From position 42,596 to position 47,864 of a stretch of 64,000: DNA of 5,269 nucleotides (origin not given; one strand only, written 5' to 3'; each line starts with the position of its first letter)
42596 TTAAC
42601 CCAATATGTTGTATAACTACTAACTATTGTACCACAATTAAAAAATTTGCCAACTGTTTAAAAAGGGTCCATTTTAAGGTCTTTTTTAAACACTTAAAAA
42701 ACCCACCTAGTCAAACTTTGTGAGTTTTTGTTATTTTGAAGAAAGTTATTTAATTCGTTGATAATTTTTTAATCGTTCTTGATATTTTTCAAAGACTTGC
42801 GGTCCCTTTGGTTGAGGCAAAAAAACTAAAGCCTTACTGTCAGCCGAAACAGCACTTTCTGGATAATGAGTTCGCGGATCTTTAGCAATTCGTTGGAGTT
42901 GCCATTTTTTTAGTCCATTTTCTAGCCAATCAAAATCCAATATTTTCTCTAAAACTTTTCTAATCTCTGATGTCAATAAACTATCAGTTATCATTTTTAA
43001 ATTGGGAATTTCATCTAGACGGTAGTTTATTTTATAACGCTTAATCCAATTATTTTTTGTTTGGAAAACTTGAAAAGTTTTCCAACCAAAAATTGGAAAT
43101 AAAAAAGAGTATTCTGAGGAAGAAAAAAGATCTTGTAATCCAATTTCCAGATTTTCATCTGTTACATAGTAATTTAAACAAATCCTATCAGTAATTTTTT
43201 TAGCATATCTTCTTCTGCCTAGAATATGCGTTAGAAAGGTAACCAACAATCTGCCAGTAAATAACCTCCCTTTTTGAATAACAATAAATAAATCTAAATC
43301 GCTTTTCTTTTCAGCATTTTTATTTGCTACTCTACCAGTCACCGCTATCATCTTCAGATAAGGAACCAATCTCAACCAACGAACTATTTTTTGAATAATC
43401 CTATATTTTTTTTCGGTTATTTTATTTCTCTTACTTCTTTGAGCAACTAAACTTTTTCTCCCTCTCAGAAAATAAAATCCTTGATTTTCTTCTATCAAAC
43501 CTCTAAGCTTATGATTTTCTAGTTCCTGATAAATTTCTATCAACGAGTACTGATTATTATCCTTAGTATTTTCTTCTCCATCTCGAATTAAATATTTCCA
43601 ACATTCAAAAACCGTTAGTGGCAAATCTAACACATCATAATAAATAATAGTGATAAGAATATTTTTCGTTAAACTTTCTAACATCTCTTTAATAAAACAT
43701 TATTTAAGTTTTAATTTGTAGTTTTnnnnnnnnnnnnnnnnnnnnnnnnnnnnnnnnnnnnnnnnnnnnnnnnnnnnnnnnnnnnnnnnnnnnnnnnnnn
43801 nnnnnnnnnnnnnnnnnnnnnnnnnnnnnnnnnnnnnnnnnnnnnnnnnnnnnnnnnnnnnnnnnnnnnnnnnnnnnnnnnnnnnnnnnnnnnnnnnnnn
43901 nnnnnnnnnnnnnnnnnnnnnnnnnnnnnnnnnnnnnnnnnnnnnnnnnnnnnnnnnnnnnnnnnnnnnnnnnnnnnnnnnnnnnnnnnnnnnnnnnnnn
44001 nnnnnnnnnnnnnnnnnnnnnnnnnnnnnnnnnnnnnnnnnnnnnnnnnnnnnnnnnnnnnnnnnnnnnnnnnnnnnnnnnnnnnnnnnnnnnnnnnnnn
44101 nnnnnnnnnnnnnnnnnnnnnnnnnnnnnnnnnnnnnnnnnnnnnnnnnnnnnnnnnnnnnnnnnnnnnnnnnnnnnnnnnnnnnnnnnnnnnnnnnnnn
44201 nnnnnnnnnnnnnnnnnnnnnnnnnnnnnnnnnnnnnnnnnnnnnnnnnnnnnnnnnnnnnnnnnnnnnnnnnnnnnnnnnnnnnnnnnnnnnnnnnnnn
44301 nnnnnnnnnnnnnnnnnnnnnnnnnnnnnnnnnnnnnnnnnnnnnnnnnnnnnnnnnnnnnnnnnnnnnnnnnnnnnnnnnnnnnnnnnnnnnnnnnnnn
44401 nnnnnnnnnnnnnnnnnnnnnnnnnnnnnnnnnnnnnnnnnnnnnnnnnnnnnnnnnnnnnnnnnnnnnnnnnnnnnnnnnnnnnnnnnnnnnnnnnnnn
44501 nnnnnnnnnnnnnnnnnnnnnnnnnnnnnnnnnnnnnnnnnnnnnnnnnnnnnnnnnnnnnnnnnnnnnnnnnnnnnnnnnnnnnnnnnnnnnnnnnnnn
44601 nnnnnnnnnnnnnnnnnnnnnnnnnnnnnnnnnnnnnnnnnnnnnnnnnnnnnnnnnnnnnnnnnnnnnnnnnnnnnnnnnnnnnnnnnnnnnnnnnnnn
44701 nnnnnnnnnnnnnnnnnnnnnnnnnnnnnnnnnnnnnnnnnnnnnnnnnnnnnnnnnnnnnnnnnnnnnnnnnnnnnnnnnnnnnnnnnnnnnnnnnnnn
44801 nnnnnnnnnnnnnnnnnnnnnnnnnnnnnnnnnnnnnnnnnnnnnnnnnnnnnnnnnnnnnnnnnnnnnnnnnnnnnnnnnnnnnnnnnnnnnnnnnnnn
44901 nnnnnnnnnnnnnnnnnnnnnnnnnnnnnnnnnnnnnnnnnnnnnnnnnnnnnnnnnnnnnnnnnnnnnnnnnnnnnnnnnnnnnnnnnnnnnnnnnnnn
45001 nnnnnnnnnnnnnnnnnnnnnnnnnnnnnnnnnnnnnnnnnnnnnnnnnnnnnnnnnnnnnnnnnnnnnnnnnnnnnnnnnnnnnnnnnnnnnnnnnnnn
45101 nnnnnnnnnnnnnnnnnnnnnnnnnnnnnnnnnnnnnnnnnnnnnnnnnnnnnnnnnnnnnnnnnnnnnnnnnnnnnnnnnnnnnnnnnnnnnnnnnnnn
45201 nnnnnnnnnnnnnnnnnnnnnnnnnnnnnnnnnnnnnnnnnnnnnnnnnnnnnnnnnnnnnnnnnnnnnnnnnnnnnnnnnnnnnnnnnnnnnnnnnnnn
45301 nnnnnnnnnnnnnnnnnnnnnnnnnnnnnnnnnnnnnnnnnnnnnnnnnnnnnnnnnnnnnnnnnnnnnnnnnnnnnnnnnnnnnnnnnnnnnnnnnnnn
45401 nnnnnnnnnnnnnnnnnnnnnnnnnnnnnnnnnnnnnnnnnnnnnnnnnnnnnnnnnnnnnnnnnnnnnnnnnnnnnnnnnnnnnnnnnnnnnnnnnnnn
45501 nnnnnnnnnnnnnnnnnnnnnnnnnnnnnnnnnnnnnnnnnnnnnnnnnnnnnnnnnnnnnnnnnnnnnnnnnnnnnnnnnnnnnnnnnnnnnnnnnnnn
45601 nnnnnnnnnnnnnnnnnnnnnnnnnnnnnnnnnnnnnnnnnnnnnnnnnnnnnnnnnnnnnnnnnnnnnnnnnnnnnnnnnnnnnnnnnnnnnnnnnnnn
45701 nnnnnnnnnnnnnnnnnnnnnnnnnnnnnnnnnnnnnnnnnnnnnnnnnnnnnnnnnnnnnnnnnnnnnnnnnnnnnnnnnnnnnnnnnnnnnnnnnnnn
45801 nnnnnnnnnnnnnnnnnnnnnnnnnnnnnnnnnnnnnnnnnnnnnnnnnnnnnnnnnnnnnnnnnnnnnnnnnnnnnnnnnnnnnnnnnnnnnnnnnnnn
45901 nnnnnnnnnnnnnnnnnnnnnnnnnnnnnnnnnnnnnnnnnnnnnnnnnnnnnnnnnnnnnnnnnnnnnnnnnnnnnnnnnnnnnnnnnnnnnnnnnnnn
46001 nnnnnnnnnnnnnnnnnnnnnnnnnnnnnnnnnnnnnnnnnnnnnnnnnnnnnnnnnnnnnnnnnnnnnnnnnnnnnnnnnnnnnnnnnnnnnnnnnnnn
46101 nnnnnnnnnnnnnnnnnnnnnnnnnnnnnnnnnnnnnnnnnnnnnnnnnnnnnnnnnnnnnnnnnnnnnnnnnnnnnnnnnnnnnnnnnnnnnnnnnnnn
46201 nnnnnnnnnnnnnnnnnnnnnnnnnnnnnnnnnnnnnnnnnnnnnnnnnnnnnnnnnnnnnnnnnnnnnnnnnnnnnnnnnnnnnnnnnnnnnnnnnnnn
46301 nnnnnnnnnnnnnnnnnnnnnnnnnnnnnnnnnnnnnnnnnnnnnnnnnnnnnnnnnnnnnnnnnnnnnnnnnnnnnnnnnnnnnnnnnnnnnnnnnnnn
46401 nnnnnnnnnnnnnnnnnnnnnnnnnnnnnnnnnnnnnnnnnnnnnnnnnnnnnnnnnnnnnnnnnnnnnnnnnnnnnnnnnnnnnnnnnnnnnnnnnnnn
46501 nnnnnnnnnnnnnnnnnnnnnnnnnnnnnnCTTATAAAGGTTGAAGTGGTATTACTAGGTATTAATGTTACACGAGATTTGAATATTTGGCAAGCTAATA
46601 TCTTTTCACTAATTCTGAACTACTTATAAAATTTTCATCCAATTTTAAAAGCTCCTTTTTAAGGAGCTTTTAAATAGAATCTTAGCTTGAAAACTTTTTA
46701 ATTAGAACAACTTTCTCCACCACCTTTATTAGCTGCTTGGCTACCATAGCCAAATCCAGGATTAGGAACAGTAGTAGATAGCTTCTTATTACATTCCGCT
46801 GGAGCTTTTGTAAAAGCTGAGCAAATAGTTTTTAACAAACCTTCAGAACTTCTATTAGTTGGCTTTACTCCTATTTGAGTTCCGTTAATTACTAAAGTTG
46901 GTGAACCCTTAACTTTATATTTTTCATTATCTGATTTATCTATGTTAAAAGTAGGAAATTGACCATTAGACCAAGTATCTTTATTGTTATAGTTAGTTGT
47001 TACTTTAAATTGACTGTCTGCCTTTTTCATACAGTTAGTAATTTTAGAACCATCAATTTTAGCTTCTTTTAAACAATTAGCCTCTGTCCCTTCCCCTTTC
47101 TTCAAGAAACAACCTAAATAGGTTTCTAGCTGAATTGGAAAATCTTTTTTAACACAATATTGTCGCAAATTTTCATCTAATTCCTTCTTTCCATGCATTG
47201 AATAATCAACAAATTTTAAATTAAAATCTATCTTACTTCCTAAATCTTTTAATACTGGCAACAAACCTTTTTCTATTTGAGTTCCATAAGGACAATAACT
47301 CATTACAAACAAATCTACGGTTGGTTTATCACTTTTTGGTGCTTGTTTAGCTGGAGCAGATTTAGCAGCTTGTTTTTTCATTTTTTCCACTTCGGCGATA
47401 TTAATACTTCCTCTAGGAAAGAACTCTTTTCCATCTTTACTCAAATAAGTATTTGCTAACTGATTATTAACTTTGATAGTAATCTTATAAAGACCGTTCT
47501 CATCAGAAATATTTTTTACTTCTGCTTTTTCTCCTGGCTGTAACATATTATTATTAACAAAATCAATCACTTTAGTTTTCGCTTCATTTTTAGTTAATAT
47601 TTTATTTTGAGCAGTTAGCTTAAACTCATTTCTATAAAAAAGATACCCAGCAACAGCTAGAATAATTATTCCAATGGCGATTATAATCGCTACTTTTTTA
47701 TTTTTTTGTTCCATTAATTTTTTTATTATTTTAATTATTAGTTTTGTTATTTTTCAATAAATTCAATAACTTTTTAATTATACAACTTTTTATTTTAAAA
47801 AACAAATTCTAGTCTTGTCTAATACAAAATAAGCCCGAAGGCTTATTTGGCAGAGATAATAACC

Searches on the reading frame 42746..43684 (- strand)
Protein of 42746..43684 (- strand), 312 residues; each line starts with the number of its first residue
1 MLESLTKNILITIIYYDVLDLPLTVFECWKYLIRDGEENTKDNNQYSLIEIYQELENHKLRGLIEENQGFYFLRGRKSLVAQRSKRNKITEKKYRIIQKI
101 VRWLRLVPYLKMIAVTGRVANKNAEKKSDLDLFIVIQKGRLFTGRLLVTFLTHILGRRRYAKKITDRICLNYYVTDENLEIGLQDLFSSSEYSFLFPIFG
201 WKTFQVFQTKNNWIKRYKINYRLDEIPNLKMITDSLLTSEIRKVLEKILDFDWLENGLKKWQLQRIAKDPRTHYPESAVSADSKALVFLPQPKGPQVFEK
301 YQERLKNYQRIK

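Call 34: search_protein_families(library=ncbifam, proteins=[window:42746-43684:-], max_evalue=0.01)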
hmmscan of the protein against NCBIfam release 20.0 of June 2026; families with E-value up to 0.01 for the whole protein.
window:42746-43684:- (312 aa): 0 families

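Call 35: search_protein_families(library=padloc, proteins=[window:42746-43684:-], max_evalue=0.01)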
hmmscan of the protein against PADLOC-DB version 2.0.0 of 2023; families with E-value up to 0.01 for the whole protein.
window:42746-43684:- (312 aa): 3 families
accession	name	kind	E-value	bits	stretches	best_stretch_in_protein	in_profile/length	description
PDLC04904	PDC-S09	-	0.00051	18.2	1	111-158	26-74/104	-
PDLC01576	Csm2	-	0.0035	15.9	1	25-102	10-83/87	CAS-III-A; effector_SS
PDLC04902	PDC-S09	-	0.0037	15.5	1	111-157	22-70/97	-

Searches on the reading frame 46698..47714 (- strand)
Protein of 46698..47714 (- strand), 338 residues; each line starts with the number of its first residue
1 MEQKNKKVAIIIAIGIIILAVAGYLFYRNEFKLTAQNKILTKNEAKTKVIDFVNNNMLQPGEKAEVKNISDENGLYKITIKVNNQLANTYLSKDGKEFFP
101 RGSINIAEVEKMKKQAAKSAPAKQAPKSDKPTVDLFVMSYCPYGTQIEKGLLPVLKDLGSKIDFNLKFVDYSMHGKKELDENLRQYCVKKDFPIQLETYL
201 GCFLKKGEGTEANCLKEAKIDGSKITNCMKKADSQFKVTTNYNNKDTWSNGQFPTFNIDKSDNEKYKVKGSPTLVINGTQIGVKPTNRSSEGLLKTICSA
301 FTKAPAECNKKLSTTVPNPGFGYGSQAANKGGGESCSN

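Call 6: search_protein_families(library=pfam, proteins=[window:46698-47714:-])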
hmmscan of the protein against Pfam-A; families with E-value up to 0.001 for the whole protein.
window:46698-47714:- (338 aa): 1 family
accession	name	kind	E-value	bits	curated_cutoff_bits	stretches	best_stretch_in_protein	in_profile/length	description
PF03227.22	GILT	-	0.0007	20.3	22.4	0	133-216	2-105/107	Gamma interferon inducible lysosomal thiol reductase (GILT)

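Call 15: find_encoding_contigs(protein=window:46698-47714:-, flank=10000, max_places=10)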
Protein window:46698-47714:- (338 aa): no gene with exactly this product is on record in the collection.

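Call 25: find_homologous_proteins(query=window:46698-47714:-, max_evalue=0.00001)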
Query window:46698-47714:- (338 aa): 3035 proteins with E <= 0.00001 among 4655 candidates; the best 120 are listed.
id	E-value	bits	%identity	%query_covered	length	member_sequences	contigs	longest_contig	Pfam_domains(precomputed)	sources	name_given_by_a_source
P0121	8.2e-222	753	100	100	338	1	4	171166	-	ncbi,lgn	-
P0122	7.3e-121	421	51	68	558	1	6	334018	-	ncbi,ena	-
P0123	1.8e-108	381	52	95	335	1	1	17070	-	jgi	jgi:hypothetical protein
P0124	2.1e-108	380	53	97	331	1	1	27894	PF13098.14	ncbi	-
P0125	1.1e-107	378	51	96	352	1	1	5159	-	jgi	jgi:hypothetical protein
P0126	1.1e-107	378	55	86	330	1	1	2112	-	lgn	-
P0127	6.1e-107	375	54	96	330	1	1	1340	-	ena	-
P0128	8.1e-107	375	52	91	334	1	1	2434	-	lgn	-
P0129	1.0e-105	371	54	93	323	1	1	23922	-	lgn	-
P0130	1.0e-104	368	53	94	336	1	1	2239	-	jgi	jgi:hypothetical protein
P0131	1.3e-104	368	54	94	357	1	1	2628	-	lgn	-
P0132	1.3e-104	368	52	92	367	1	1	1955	-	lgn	-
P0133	3.5e-104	366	49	99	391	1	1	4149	-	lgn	-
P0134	6.3e-104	366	50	97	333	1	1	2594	-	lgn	-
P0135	2.4e-103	364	52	94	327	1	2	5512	-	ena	-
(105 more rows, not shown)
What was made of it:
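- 46698..47714 (-): p338, a DsbA/thioredoxin-like membrane protein. First gene beyond R1. Junction J1 is at 48120/48121. calls 6, 25.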

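Call 26: find_encoding_contigs(protein=P0121, flank=10000, max_places=10)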
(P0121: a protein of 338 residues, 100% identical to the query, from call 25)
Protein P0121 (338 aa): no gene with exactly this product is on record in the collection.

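Call 27: list_cluster_members(proteins=[P0121])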
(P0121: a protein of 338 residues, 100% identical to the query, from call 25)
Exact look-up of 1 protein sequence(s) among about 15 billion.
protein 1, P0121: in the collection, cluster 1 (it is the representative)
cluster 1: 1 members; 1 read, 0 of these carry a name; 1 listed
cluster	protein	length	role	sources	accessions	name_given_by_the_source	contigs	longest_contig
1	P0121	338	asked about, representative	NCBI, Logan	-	-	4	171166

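Call 34: search_protein_families(library=ncbifam, proteins=[window:46698-47714:-], max_evalue=0.01)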
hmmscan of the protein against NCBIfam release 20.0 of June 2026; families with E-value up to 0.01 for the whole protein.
window:46698-47714:- (338 aa): 0 families

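Call 35: search_protein_families(library=padloc, proteins=[window:46698-47714:-], max_evalue=0.01)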
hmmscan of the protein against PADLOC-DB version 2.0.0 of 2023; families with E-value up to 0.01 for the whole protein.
window:46698-47714:- (338 aa): 0 families
